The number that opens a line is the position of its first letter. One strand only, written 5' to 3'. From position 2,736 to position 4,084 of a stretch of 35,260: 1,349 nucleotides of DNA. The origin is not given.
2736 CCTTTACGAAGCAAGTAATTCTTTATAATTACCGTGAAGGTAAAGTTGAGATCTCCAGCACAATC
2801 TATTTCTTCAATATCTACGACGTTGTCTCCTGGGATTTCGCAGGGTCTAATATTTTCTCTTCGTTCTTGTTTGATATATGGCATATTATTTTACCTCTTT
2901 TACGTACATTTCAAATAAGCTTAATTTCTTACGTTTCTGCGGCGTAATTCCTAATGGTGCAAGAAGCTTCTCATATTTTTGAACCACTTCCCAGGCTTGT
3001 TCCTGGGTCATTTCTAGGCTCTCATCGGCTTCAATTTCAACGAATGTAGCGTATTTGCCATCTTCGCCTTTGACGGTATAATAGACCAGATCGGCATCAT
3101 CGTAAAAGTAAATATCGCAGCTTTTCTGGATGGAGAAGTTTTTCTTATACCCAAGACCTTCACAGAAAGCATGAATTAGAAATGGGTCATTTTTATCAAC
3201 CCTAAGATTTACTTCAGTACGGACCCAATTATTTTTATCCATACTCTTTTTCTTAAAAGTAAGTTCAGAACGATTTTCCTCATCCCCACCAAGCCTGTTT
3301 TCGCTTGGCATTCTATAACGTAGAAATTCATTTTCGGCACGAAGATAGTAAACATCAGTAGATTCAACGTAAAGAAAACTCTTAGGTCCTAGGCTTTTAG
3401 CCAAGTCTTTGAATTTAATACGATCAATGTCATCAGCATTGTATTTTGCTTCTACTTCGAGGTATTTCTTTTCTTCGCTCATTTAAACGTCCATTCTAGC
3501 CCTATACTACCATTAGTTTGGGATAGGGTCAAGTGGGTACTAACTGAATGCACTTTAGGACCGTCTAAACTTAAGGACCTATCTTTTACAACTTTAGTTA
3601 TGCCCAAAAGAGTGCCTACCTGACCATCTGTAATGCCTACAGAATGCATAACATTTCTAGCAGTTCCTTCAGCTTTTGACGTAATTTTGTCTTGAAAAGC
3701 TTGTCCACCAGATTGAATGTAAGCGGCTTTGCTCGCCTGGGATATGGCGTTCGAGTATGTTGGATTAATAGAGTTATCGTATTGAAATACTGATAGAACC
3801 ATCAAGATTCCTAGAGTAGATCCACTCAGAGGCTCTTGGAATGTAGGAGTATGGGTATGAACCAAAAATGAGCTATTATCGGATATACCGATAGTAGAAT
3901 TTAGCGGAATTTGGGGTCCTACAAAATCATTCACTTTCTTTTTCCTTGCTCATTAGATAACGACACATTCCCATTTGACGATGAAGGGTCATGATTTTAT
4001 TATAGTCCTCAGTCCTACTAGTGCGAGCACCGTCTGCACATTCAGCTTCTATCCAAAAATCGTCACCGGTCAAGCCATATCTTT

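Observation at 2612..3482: CYTH triphosphate-tunnel enzyme abutting a small, possibly Acb2-family protein: candidate nucleotide-signal interference pair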

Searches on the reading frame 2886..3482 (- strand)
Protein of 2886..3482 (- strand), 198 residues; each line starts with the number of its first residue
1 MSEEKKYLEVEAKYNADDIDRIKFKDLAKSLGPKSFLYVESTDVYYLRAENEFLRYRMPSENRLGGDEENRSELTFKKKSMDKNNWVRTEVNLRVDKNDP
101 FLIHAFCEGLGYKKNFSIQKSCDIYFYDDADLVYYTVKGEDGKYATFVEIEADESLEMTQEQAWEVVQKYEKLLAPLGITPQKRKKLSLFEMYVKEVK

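Call 3: search_protein_families(library=pfam, proteins=[window:2886-3482:-], max_evalue=1)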
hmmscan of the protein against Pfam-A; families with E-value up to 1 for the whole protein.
window:2886-3482:- (198 aa): 3 families
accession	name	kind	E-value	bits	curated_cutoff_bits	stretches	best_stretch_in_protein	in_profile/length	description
PF01928.26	CYTH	-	1.7e-07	31.7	23.2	1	9-166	3-159/179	CYTH domain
PF08787.18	Alginate_lyase2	-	0.007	16.6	29.7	1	39-90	28-80/225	Alginate lyase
PF23931.1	Terminase_6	-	0.055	14.4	27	1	157-188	39-73/96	Terminase small subunit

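Call 4: search_protein_families(library=phrogs, proteins=[window:2886-3482:-], max_evalue=0.01)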
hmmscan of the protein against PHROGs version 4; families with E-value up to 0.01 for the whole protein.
window:2886-3482:- (198 aa): 0 families

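Call 6: search_solved_structures(query=window:2886-3482:-, max_evalue=10, show_alignments=2)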
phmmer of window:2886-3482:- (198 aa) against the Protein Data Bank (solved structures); distinct sequences matched with E-value up to 10: 1.
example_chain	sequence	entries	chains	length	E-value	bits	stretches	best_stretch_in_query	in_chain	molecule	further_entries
2een_A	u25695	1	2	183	0.0003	23.9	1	43-186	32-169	Hypothetical protein PH1819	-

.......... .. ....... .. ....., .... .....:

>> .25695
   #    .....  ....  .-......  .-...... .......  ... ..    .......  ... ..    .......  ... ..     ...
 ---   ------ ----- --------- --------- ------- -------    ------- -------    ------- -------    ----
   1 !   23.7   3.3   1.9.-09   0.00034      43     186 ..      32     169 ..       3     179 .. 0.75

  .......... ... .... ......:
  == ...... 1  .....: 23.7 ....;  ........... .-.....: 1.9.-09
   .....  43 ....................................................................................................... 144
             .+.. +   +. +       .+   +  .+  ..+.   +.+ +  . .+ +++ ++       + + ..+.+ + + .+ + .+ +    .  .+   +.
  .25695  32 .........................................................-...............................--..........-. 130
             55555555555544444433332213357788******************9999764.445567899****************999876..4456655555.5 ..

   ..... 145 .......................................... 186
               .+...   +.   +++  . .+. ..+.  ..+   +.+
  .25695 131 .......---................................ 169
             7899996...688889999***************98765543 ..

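Call 9: find_homologous_proteins(query=window:2886-3482:-)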
Query window:2886-3482:- (198 aa): 261 proteins with E <= 0.001 among 302 candidates; the best 120 are listed.
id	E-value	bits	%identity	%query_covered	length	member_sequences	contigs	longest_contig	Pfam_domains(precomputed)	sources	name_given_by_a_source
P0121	4.8e-126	436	100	100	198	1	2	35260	PF01928.27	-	-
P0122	1.1e-101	356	80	100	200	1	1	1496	-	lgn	-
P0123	1.6e-101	356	79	100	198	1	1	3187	PF01928.27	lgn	-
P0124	1.8e-98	346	78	98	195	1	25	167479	PF01928.27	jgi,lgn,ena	jgi:predicted adenylyl cyclase CyaB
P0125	2.7e-98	345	78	98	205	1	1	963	PF01928.27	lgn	-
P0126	4.3e-98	345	78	98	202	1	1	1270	-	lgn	-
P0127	2.8e-97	342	77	99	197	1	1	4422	PF01928.27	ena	-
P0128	3.2e-97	342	76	98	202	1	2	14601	PF01928.27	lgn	-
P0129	3.8e-97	342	77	100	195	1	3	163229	-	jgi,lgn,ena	-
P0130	4.5e-97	341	76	100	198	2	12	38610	-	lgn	-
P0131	5.4e-97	341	78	99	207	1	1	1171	PF01928.27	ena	-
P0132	1.2e-96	340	76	98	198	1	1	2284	-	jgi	jgi:predicted adenylyl cyclase CyaB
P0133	1.3e-96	340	77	97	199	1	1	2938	PF01928.27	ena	-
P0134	6.4e-96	338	77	99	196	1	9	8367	-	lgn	-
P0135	1.2e-95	337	76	97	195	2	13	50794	PF01928.27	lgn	-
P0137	2.1e-95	336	79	98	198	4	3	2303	PF01928.27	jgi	-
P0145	2.8e-93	329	75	97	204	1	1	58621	PF01928.27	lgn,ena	-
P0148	1.2e-92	327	77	98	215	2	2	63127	PF01928.27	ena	-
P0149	1.3e-92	327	75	97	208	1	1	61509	PF01928.27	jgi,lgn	jgi:predicted adenylyl cyclase CyaB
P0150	1.6e-92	326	75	100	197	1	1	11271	PF01928.27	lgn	-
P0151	4.3e-92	325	73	99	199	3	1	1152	PF01928.27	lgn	-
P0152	4.8e-92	325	74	99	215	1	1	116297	PF01928.27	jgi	jgi:predicted adenylyl cyclase CyaB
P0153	5.8e-92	325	76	98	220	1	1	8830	PF01928.27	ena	-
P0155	2.8e-91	322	76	99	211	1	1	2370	PF01928.27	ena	-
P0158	3.8e-91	322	76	99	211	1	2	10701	PF01928.27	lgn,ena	-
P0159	7.0e-91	321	73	99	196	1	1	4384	PF01928.27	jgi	jgi:predicted adenylyl cyclase CyaB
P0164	2.5e-89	316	73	98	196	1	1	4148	PF01928.27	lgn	-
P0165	4.0e-89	315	74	97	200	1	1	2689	PF01928.27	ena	-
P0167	2.2e-88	313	72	96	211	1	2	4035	PF01928.27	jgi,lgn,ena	jgi:predicted adenylyl cyclase CyaB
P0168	5.1e-88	312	73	98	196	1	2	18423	PF01928.27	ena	-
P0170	7.1e-87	308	70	100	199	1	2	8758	PF01928.27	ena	-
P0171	2.1e-86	307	71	98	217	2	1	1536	PF01928.27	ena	-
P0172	2.8e-86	306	73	99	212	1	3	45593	PF01928.27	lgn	-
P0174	1.2e-85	304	71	98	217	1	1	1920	PF01928.27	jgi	jgi:adenylate cyclase class IV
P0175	1.2e-85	304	71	93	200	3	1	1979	PF01928.27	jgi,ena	-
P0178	2.4e-84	300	72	94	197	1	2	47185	PF01928.27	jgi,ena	-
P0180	4.7e-84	299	67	99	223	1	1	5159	PF01928.27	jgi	-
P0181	6.0e-84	299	70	97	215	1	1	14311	PF01928.27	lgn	-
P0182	6.1e-84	299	73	96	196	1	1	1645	PF01928.27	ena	-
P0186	4.7e-83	296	70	96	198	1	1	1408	PF01928.27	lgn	-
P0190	2.0e-82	294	70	97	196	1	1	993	PF01928.27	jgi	jgi:predicted adenylyl cyclase CyaB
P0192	2.8e-82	293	68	98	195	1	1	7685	PF01928.27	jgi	jgi:adenylate cyclase class IV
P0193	3.8e-82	293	68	95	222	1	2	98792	PF01928.27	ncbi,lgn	-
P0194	1.5e-81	291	68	100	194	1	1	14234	PF01928.27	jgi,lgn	jgi:predicted adenylyl cyclase CyaB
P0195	1.8e-81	290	68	98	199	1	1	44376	PF01928.27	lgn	-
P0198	3.8e-81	289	69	95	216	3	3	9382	PF01928.27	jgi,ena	jgi:adenylate cyclase class IV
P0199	5.3e-81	289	69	94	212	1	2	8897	PF01928.27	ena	-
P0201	1.5e-80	287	68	97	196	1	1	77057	PF01928.27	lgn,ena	-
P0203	2.1e-80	287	75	85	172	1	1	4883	PF01928.27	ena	-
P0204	3.2e-80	286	66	98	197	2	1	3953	PF01928.27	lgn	-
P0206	1.2e-79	284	67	98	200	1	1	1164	PF01928.27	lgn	-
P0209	1.7e-79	284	65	99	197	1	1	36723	PF01928.27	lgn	-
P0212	5.0e-79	282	68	98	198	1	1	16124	PF01928.27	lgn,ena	-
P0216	1.5e-78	281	66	96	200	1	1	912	PF01928.27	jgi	jgi:predicted adenylyl cyclase CyaB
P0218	4.6e-78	279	65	98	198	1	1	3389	PF01928.27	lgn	-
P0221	1.3e-77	278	67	96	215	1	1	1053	PF01928.27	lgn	-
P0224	3.8e-77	276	67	93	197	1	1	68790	PF01928.27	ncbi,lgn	-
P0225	4.8e-77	276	66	96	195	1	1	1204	PF01928.27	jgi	jgi:predicted adenylyl cyclase CyaB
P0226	5.0e-77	276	67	94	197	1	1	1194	PF01928.27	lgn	-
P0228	1.0e-76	275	66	97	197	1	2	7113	PF01928.27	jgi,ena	jgi:predicted adenylyl cyclase CyaB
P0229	1.1e-76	275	66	98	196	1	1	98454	PF01928.27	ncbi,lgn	-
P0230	2.2e-76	274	63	98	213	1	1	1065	PF01928.27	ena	-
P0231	3.5e-76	273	62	99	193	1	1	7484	PF01928.27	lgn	-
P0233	4.9e-76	273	65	96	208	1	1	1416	PF01928.27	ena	-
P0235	5.6e-76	273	66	95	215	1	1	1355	PF01928.27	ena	-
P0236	9.7e-76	272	65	98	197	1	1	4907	PF01928.27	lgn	-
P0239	4.3e-75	270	64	98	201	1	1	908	PF01928.27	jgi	jgi:predicted adenylyl cyclase CyaB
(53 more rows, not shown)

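Call 24: search_protein_families(library=ncbifam, proteins=[window:2886-3482:-], max_evalue=0.1)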
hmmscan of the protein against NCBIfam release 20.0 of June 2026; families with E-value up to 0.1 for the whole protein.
window:2886-3482:- (198 aa): 1 family
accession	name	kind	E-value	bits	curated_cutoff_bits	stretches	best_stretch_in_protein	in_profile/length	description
TIGR00318.1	cyaB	equivalog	4.5e-10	39.6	57.95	1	9-179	3-159/174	class IV adenylate cyclase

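Call 25: search_protein_families(library=padloc, proteins=[window:2886-3482:-], max_evalue=0.1)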
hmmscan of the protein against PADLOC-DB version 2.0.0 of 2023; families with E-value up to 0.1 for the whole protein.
window:2886-3482:- (198 aa): 0 families

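Call 33: find_related_loci(query=A2, collection=viral_contigs, flank=10000)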
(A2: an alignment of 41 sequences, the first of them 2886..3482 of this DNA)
Query A2 (198 aa) in viral_contigs; peptide patterns used: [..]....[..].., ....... (x = any residue, [..] = any of these).
139 stretches matched a pattern; 22 encode a relative of the query (tblastn E <= 1e-3); 21 distinct loci.
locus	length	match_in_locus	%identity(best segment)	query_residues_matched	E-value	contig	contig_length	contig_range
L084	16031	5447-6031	78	1-195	8e-105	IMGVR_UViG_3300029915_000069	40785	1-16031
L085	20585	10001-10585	78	1-195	8e-105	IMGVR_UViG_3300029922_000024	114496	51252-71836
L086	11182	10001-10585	78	1-195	8e-105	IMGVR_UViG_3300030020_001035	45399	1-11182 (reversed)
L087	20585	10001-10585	78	1-195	8e-105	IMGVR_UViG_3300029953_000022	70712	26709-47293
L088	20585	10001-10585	77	1-198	4e-102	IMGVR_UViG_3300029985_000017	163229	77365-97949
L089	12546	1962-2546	77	1-198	4e-102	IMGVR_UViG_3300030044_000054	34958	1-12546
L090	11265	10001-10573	75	2-193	5e-97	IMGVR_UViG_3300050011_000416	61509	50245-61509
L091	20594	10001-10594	66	1-198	1e-85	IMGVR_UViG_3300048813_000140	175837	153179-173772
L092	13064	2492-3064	64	1-195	3e-80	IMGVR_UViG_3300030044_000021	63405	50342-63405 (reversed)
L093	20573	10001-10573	63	1-195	4e-78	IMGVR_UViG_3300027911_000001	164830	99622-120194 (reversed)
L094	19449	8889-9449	63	5-196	5e-76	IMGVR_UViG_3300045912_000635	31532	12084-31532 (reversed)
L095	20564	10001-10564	60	4-195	4e-75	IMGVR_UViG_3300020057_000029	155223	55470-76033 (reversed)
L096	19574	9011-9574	60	4-195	4e-75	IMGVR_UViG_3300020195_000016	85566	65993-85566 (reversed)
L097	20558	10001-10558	62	7-196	3e-73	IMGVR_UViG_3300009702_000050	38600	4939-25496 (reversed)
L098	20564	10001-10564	58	5-196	2e-69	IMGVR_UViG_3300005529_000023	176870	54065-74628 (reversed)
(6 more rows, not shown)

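Call 45: search_solved_structures(query=A2, max_evalue=1, show_alignments=5)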
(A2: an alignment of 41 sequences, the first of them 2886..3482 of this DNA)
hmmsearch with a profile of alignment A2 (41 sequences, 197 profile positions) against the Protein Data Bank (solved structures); distinct sequences matched with E-value up to 1: 3.
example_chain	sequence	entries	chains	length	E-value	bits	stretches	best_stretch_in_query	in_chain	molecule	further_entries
1yem_A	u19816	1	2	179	0.00037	23.3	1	8-168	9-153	Conserved hypothetical protein Pfu-838710-001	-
4ife_A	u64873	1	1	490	0.26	14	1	102-167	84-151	Gene 2 protein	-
4idh_A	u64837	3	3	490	0.26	14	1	102-167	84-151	Gene 2 protein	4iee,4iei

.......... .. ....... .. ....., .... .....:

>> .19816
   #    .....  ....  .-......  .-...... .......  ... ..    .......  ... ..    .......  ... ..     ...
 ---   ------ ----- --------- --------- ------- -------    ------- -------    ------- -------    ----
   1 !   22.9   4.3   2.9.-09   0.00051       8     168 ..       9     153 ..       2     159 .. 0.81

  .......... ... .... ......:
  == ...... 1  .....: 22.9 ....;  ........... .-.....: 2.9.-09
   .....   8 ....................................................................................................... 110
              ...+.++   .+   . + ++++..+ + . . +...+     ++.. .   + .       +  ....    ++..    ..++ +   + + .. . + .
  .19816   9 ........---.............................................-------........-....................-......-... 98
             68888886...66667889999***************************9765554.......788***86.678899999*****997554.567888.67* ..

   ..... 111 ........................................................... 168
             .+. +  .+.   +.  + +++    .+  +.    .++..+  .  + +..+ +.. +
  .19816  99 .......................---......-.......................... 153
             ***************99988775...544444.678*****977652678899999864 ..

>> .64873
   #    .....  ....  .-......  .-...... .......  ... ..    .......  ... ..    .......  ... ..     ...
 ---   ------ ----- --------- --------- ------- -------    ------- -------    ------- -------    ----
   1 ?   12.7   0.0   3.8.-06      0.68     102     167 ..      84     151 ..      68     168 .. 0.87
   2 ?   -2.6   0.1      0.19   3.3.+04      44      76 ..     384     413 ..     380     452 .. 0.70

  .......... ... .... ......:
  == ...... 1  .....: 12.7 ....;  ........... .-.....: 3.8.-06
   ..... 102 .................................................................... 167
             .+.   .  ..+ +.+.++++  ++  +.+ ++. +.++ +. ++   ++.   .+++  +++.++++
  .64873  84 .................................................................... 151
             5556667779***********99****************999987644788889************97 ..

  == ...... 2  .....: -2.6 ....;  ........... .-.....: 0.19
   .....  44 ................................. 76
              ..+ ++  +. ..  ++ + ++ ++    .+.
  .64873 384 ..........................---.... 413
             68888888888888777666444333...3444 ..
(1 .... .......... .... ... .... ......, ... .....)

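Call 47: predict_structure(alignment_id=A2)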
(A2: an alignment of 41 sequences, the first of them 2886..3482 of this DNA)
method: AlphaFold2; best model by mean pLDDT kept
length: 198 residues; sequences in the alignment: 41
mean_pLDDT: 90.1   pTM: 0.82
mean pLDDT of the five models: 90.1, 89.9, 89.1, 89.0, 88.9
residues with pLDDT >= 90: 142; 70-90: 39; 50-70: 12; < 50: 5
segments of 3 or more residues with pLDDT < 50: 1-3
pLDDT, mean of each block of 10 residues (from residue 1): 56 97 98 95 94 93 71 91 83 91 95 96 96 97 97 86 95 97 92 79
secondary structure, 60 per line:
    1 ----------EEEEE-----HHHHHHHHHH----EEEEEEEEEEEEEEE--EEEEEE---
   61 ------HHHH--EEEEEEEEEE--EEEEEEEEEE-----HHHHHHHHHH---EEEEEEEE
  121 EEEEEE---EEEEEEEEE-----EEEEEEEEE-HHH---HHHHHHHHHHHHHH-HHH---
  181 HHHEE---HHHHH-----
elements in order: E11-15 H21-30 E35-49 E52-57 H67-70 E73-82 E85-94 H100-109 E113-126 E130-138 E144-152 H160-173 H189-193

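Call 52: fold_search(model_id=the predicted structure, library=pdb)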
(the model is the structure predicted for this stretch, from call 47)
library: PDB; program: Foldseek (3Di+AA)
matches with E <= 10: 1688; with E <= 0.001: 75
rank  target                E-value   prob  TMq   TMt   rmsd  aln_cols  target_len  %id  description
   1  1yem_A                1.3e-09  1.00  0.68  0.80   3.8       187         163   24  Conserved hypothetical protein Pfu-838710-001 from Pyrococcus furiosus (released 2005-01-11)
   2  2dc4_A                2.1e-09  1.00  0.67  0.80   3.9       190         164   23  Structure of PH1012 protein from Pyrococcus Horikoshii OT3 (released 2006-06-28)
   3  1yem_B                2.9e-09  1.00  0.64  0.75   4.1       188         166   24  Conserved hypothetical protein Pfu-838710-001 from Pyrococcus furiosus (released 2005-01-11)
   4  7nsf                  2.7e-08  1.00  0.66  0.73   4.2       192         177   19  Triphosphate tunnel metalloenzyme from Sulfolobus acidocaldarius in complex with triphosphate and magnesium (released 2021-06-02)
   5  7nsd                  6.0e-08  1.00  0.66  0.73   4.1       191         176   19  Triphosphate tunnel metalloenzyme from Sulfolobus acidocaldarius in complex with ATP and calcium (released 2021-06-02)
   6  7nsa                  1.1e-07  1.00  0.63  0.70   4.4       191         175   18  Triphosphate tunnel metalloenzyme from Sulfolobus acidocaldarius in complex with pyrophosphate and calcium (released 2021-06-02)
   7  7ns9                  1.4e-07  1.00  0.66  0.72   4.2       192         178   20  Triphosphate tunnel metalloenzyme from Sulfolobus acidocaldarius in complex with triphosphate and calcium (released 2021-06-02)
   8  2fjt_B                4.3e-07  1.00  0.57  0.63   4.8       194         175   15  Adenylyl cyclase class iv from Yersinia pestis (released 2006-11-14)
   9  7ns8                  5.0e-07  1.00  0.60  0.71   3.8       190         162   18  Triphosphate tunnel metalloenzyme from Sulfolobus acidocaldarius (released 2021-06-02)
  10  7emf_R                6.6e-07  1.00  0.59  0.60   4.7       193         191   13  Human Mediator (deletion of MED1-IDR) in a Tail-extended conformation (released 2021-05-05)
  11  3n0z_A                6.9e-07  1.00  0.59  0.66   4.7       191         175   15  Adenylate cyclase class IV with active site ligand 3AT (released 2010-11-24)
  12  2fjt_A                6.9e-07  1.00  0.54  0.58   5.2       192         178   14  Adenylyl cyclase class iv from Yersinia pestis (released 2006-11-14)
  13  2gfg_B                9.1e-07  1.00  0.58  0.61   5.2       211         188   16  Crystal structure of a putative adenylate cyclase (bh2851) from bacillus halodurans at 2.12 A resolution (released 2006-05-02)
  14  8gxq_r                1.2e-06  1.00  0.59  0.61   5.2       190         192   16  PIC-Mediator in complex with +1 nucleosome (T40N) in MH-binding state (released 2022-11-02)
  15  5a60                  1.2e-06  1.00  0.49  0.25   6.6       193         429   16  Crystal structure of full-length E. coli ygiF in complex with tripolyphosphate and two magnesium ions (released 2015-08-05)
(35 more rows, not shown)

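Call 66: search_dna_similar(query=window:2886-3482:-, collection=phages, mode=protein, max_evalue=0.001, max_rows=25)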
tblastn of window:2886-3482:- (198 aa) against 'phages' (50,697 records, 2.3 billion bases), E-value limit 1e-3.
No match.

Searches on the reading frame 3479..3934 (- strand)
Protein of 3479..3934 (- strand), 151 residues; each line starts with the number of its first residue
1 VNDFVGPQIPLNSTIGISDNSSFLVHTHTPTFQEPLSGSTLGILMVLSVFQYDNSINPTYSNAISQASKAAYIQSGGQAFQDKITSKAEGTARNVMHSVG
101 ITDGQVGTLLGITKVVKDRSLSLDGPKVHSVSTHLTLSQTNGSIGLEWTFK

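Call 3: search_protein_families(library=pfam, proteins=[window:3479-3934:-], max_evalue=1)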
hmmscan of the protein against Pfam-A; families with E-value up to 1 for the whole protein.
window:3479-3934:- (151 aa): 1 family
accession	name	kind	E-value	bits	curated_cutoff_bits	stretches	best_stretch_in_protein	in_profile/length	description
PF17420.7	GP17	-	0.18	12.4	25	1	42-63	31-52/98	Superinfection exclusion gene product 17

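Call 4: search_protein_families(library=phrogs, proteins=[window:3479-3934:-], max_evalue=0.01)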
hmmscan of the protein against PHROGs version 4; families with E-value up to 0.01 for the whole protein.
window:3479-3934:- (151 aa): 0 families

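Call 24: search_protein_families(library=ncbifam, proteins=[window:3479-3934:-], max_evalue=0.1)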
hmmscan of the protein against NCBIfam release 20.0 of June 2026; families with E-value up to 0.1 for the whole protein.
window:3479-3934:- (151 aa): 1 family
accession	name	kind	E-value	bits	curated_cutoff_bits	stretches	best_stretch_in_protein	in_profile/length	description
NF052439.1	HMPDioxPhnZ1GIM8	equivalog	0.054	13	300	1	43-85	114-156/199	hydroxymethylphosphonate dioxygenase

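Call 25: search_protein_families(library=padloc, proteins=[window:3479-3934:-], max_evalue=0.1)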
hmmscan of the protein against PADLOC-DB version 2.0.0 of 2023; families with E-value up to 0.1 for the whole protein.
window:3479-3934:- (151 aa): 1 family
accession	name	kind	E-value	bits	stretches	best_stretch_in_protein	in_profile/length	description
PDLC02485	BrxC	-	0.027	10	1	39-91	1300-1352/1376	BrxC-PglY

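Call 51: search_protein_families(library=pfam, proteins=[window:3479-3934:-], max_evalue=1)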
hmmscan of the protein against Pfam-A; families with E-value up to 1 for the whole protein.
window:3479-3934:- (151 aa): 1 family
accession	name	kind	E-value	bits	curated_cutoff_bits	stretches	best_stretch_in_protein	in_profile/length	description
PF17420.7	GP17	-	0.18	12.4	25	1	42-63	31-52/98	Superinfection exclusion gene product 17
